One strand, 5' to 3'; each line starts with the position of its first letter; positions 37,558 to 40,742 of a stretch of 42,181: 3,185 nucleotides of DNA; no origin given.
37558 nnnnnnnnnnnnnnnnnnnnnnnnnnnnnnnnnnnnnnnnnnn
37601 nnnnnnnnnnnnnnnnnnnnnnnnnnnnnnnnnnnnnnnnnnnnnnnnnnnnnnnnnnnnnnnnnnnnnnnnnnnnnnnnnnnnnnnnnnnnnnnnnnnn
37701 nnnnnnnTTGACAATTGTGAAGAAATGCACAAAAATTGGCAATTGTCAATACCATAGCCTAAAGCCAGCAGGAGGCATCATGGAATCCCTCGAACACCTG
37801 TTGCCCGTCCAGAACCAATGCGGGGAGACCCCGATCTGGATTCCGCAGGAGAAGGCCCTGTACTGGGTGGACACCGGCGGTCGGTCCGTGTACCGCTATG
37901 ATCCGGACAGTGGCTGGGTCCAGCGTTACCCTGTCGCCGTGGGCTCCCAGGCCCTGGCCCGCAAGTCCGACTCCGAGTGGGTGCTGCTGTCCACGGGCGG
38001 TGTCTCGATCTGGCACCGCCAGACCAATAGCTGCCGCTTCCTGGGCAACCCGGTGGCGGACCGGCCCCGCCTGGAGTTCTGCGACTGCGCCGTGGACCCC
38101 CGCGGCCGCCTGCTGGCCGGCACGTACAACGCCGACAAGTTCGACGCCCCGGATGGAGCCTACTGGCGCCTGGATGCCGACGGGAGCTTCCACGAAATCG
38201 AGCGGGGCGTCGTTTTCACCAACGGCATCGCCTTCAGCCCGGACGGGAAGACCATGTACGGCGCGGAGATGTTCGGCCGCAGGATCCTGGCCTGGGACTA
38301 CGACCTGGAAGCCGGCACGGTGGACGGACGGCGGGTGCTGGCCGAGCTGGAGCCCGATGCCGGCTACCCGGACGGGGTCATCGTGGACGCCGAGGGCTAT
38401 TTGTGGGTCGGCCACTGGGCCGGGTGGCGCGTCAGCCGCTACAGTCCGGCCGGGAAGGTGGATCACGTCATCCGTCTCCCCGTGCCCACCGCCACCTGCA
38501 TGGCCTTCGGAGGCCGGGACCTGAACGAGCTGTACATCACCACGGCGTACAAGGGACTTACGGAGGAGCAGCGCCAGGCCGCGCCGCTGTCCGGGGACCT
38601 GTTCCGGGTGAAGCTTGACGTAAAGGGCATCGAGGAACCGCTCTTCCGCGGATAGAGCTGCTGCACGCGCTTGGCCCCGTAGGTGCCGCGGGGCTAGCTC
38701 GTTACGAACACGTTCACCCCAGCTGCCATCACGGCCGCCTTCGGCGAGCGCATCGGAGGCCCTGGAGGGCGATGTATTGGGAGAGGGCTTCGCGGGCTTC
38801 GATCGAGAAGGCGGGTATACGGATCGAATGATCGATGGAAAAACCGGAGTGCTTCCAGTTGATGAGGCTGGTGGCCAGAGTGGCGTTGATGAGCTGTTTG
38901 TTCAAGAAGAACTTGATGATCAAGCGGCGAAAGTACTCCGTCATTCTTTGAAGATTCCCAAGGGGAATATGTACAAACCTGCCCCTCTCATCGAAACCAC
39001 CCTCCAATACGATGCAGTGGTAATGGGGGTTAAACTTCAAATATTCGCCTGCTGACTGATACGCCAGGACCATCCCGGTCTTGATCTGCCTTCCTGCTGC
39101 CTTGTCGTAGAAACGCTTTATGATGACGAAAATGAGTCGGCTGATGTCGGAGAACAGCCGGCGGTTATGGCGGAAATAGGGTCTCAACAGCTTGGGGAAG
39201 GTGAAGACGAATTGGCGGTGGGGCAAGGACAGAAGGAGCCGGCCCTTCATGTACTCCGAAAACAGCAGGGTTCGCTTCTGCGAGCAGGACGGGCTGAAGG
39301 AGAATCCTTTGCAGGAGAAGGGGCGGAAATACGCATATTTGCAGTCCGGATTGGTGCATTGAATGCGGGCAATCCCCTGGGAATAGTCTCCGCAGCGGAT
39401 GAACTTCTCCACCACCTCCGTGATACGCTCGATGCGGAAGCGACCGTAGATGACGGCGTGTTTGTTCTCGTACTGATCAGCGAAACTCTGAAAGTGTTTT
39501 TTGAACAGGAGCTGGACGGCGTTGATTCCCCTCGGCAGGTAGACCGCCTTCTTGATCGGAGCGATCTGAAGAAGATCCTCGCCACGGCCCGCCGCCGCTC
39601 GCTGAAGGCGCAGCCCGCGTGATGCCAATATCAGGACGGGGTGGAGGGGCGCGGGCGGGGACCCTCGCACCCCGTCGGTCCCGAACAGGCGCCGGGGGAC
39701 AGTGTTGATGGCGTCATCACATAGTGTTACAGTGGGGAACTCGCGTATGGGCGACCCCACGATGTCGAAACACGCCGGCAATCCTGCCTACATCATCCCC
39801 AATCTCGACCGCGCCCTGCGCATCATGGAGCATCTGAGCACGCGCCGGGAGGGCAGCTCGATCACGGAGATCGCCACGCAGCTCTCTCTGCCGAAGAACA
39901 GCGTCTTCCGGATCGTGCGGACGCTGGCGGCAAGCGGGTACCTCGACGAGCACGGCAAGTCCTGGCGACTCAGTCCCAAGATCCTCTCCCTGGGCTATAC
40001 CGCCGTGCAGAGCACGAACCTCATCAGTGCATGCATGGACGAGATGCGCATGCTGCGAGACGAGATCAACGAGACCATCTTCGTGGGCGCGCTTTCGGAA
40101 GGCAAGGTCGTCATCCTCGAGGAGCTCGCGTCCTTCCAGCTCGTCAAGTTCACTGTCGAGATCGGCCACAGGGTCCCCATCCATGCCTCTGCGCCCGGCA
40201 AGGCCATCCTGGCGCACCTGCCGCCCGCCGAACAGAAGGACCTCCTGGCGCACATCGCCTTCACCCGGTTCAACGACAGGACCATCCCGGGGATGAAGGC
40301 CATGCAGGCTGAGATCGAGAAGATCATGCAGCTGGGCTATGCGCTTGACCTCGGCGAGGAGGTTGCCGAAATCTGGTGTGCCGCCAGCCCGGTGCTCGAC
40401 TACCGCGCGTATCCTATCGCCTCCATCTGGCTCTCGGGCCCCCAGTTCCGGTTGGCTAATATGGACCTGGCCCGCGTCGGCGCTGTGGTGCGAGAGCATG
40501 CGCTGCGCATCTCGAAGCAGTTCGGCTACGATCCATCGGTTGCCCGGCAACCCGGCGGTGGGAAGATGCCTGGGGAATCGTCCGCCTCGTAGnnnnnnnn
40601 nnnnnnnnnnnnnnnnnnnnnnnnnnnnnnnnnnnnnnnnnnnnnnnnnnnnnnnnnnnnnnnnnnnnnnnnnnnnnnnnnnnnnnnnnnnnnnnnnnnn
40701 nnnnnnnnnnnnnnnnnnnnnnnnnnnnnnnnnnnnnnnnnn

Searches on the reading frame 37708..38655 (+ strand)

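Call 25: search_protein_families(library=pfam, proteins=[window:37708-38655:+], max_evalue=0.00001)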
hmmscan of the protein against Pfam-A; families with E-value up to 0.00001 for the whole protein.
window:37708-38655:+ (315 aa): 1 family
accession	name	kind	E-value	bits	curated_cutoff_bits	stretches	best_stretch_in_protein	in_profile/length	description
PF08450.18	SGL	-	1.5e-66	225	26.3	1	38-280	1-245/246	SMP-30/Gluconolactonase/LRE-like region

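Call 49: search_protein_families(library=ncbifam, proteins=[window:37708-38655:+], max_evalue=1e-10)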
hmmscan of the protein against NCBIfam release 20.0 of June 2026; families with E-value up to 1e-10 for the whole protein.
window:37708-38655:+ (315 aa): 0 families

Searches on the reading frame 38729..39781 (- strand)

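Call 25: search_protein_families(library=pfam, proteins=[window:38729-39781:-], max_evalue=0.00001)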
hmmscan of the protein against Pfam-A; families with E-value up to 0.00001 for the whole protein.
window:38729-39781:- (350 aa): 1 family
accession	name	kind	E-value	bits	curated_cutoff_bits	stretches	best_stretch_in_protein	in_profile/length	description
PF14319.11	Zn_Tnp_IS91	-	2.6e-11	43.8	26.3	1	97-195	2-90/90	Transposase zinc-binding domain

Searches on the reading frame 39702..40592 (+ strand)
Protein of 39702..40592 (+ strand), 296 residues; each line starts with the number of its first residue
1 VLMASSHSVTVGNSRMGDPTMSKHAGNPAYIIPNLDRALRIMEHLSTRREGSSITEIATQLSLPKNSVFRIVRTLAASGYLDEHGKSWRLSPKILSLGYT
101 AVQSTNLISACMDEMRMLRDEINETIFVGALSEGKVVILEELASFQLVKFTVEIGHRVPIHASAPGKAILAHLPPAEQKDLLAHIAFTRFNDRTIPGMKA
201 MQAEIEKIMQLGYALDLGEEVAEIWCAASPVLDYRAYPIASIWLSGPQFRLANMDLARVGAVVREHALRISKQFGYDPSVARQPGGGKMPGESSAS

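Call 25: search_protein_families(library=pfam, proteins=[window:39702-40592:+], max_evalue=0.00001)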
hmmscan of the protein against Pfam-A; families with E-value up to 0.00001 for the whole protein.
window:39702-40592:+ (296 aa): 2 families
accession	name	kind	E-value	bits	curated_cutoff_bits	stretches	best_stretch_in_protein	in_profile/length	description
PF01614.24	IclR_C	-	7.7e-33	113.9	24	1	100-272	2-174/174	Bacterial transcriptional regulator IclR C-terminal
PF09339.16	HTH_IclR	-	5.7e-14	52.1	22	1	35-82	2-49/52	IclR helix-turn-helix domain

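Call 49: search_protein_families(library=ncbifam, proteins=[window:39702-40592:+], max_evalue=1e-10)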
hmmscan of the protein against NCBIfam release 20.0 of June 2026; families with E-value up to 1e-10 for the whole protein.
window:39702-40592:+ (296 aa): 5 families
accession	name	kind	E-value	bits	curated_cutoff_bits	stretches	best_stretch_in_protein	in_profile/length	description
NF045644.1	TransRegBhcR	equivalog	5.1e-47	160.4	350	1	15-275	6-266/267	HTH-type transcriptional regulator BhcR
TIGR02431.1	pcaR_pcaU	subfamily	7.7e-39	133.5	284.75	1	32-256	5-229/248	beta-ketoadipate pathway transcriptional regulators, PcaR/PcaU/PobR family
NF011671.1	PRK15090.1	equivalog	1.6e-36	125.8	275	1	36-276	14-255/256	DNA-binding transcriptional regulator KdgR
NF008601.2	PRK11569.1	equivalog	4.7e-34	117.8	380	1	17-275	11-273/276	glyoxylate bypass operon transcriptional repressor IclR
NF007548.0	PRK10163.1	equivalog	2.9e-28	98.8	406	1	34-278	23-269/271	HTH-type transcriptional repressor AllR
